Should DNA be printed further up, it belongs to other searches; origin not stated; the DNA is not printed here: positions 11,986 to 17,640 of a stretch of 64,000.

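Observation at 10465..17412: Single iterative type I PKS (KS-AT-DH-KR-ACP, no TE) paired with an aryl-AMP ligase: aromatic-acid cassette of 6-methylsalicylate/naphthoate type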

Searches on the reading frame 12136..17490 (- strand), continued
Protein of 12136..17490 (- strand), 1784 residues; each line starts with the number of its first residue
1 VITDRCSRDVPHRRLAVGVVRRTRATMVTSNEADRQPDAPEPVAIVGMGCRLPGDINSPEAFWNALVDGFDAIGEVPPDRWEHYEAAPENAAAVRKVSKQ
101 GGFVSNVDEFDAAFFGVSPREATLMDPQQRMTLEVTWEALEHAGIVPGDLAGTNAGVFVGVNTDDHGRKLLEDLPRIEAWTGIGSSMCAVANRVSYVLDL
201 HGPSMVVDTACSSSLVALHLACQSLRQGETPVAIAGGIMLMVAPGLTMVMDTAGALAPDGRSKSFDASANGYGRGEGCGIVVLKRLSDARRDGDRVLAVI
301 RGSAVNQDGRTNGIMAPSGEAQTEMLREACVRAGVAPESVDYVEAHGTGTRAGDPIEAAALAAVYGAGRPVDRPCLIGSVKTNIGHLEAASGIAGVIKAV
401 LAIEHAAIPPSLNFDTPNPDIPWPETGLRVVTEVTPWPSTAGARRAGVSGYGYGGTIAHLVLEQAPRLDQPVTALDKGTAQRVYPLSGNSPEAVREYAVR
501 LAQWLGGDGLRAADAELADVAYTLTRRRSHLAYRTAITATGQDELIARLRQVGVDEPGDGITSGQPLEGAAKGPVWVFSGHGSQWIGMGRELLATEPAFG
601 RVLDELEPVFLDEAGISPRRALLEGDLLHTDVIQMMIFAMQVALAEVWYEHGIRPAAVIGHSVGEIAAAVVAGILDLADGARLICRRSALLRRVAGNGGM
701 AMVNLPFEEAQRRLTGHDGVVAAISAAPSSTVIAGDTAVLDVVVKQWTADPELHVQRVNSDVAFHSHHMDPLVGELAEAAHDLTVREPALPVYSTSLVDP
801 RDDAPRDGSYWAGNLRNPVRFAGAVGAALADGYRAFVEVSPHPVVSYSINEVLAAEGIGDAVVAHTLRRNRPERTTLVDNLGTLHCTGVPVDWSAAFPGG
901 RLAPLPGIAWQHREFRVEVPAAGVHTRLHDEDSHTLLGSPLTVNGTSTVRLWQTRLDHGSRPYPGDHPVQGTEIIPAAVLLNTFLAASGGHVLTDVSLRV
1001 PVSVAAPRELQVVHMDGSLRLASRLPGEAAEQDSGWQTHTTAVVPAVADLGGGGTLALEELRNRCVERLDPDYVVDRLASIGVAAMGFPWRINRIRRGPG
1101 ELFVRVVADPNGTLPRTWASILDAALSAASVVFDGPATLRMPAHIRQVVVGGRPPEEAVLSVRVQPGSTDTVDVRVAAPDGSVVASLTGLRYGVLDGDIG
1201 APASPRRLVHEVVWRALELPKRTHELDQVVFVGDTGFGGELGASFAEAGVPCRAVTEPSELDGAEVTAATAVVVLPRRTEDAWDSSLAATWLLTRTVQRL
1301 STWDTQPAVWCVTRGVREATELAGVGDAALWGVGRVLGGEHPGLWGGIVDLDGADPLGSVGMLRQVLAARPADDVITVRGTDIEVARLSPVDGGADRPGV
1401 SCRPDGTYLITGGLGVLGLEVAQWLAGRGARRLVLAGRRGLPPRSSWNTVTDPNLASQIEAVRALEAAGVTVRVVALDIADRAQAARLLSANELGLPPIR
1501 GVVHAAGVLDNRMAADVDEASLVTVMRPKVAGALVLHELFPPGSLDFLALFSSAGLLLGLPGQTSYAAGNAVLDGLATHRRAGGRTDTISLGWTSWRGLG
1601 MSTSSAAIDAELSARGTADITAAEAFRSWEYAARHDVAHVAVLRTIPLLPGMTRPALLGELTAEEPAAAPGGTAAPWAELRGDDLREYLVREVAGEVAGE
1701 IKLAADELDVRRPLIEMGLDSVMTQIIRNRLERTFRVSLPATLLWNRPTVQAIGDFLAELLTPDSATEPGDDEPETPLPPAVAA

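Call 18: search_protein_families(library=pfam, proteins=[L016:1702-2748:-, L016:7864-9651:-, L016:16959-17810:+, L016:18101-19753:+, L016:19784-21118:+, L016:6258-7811:-, L016:4536-5447:-, L015:23928-25139:-, L015:21044-21472:-, L015:19792-20850:-])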
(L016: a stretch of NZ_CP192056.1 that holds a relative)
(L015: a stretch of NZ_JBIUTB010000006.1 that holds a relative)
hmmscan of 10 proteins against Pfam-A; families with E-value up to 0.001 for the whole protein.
L016:1702-2748:- (348 aa): 7 families
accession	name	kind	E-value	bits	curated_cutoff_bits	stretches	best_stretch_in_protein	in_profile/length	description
PF00891.24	Methyltransf_2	-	1.7e-32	113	22.3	1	117-329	3-210/210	O-methyltransferase domain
PF08242.18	Methyltransf_12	-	2.7e-08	34.9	30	1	182-278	1-97/98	Methyltransferase domain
PF13649.12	Methyltransf_25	-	4.1e-08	34.3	27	1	181-277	1-97/97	Methyltransferase domain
PF13489.12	Methyltransf_23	-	4.9e-07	30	27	1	178-330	23-161/164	Methyltransferase domain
PF08100.18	Dimerisation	-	6.1e-06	26.4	25.6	1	18-87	12-86/93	O-methyltransferase dimerisation domain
PF05175.20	MTS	-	2.3e-05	24.5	23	1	153-279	10-136/170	Methyltransferase small domain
PF13847.12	Methyltransf_31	-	0.00084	19.5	27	0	178-288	4-116/145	Methyltransferase domain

L016:7864-9651:- (595 aa): 1 family
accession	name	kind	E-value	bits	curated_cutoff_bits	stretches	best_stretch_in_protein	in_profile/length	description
PF01494.25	FAD_binding_3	-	1.1e-10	41.7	22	2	7-129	4-128/349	FAD binding domain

L016:16959-17810:+ (283 aa): 3 families
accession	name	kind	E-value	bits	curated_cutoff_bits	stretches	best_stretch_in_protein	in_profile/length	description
PF12697.13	Abhydrolase_6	-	2e-10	42.1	26.3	1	38-269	12-216/217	Alpha/beta hydrolase family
PF00561.26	Abhydrolase_1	-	2.3e-09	37.7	25.8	1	25-238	1-190/245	alpha/beta hydrolase fold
PF12146.15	Hydrolase_4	-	2.9e-05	23.9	27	1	34-131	14-114/239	Serine aminopeptidase, S33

L016:18101-19753:+ (550 aa): 1 family
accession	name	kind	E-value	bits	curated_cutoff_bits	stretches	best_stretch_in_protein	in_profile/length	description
PF07690.21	MFS_1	-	1.7e-38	132.9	33.4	1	25-413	5-346/347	Major Facilitator Superfamily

L016:19784-21118:+ (444 aa): 2 families
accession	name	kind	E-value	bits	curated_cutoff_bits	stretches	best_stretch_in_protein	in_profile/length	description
PF06722.18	EryCIII-like_C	-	1.2e-31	110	31.7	2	279-362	3-87/145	Erythromycin biosynthesis protein CIII-like, C-terminal domain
PF21036.3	EryCIII-like_N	-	7.6e-28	98.1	27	1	22-262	1-216/216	Erythromycin biosynthesis protein CIII-like, N-terminal domain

L016:6258-7811:- (517 aa): 3 families
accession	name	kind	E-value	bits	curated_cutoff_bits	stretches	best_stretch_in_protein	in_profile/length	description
PF01039.27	Carboxyl_trans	-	3.7e-123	412.2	22.3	1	86-505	44-478/493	Carboxyl transferase domain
PF03255.19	ACCA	-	5.6e-11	42.6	23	1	342-415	131-204/310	Acetyl co-enzyme A carboxylase carboxyltransferase-like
PF06833.16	MdcE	-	9.7e-07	29.1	32.7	1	359-447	28-116/196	Malonate decarboxylase gamma subunit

L016:4536-5447:- (303 aa): 1 family
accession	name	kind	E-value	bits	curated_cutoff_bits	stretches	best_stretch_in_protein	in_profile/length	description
PF03781.23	FGE-sulfatase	-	3e-61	207.7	23.3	1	18-300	4-254/255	Sulfatase-modifying factor enzyme 1-like domain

L015:23928-25139:- (403 aa): 3 families
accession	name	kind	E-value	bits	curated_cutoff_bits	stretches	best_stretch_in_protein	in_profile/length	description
PF03721.20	UDPG_MGDP_dh_N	-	3.4e-27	95.7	27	1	2-128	55-183/187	UDP-glucose/GDP-mannose dehydrogenase family, NAD binding domain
PF00984.24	UDPG_MGDP_dh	-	8.5e-25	87.1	25.4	1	147-241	1-93/94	UDP-glucose/GDP-mannose dehydrogenase family, central domain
PF03720.21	UDPG_MGDP_dh_C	-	2.2e-21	76.6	30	1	268-366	1-101/103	UDP-glucose/GDP-mannose dehydrogenase family, UDP binding domain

L015:21044-21472:- (142 aa): 3 families
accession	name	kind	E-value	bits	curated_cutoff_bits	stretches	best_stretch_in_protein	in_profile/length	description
PF13564.11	DoxX_2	-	6e-16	58.9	26.3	1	29-124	1-101/103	DoxX-like family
PF07681.17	DoxX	-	1.8e-05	25.7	23.6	1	29-103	4-82/85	DoxX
PF07291.16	MauE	-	0.00035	21.3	27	1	24-113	2-96/128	Methylamine utilisation protein MauE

L015:19792-20850:- (352 aa): 5 families
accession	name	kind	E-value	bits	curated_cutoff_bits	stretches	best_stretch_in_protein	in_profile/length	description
PF04542.20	Sigma70_r2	-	2.5e-19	69.3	24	1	30-97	1-70/71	Sigma-70 region 2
PF08281.18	Sigma70_r4_2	-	4.8e-16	58.6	25.7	1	151-202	3-54/54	Sigma-70, region 4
PF12680.13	SnoaL_2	-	1e-07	32.9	27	1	228-326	2-102/102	SnoaL-like domain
PF04545.22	Sigma70_r4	-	4.5e-06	26.5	24.1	1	155-204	1-50/50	Sigma-70, region 4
PF22029.2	PhyR_sigma2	-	0.00013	22.4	27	1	46-83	16-53/55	Sigma2 domain of PhyR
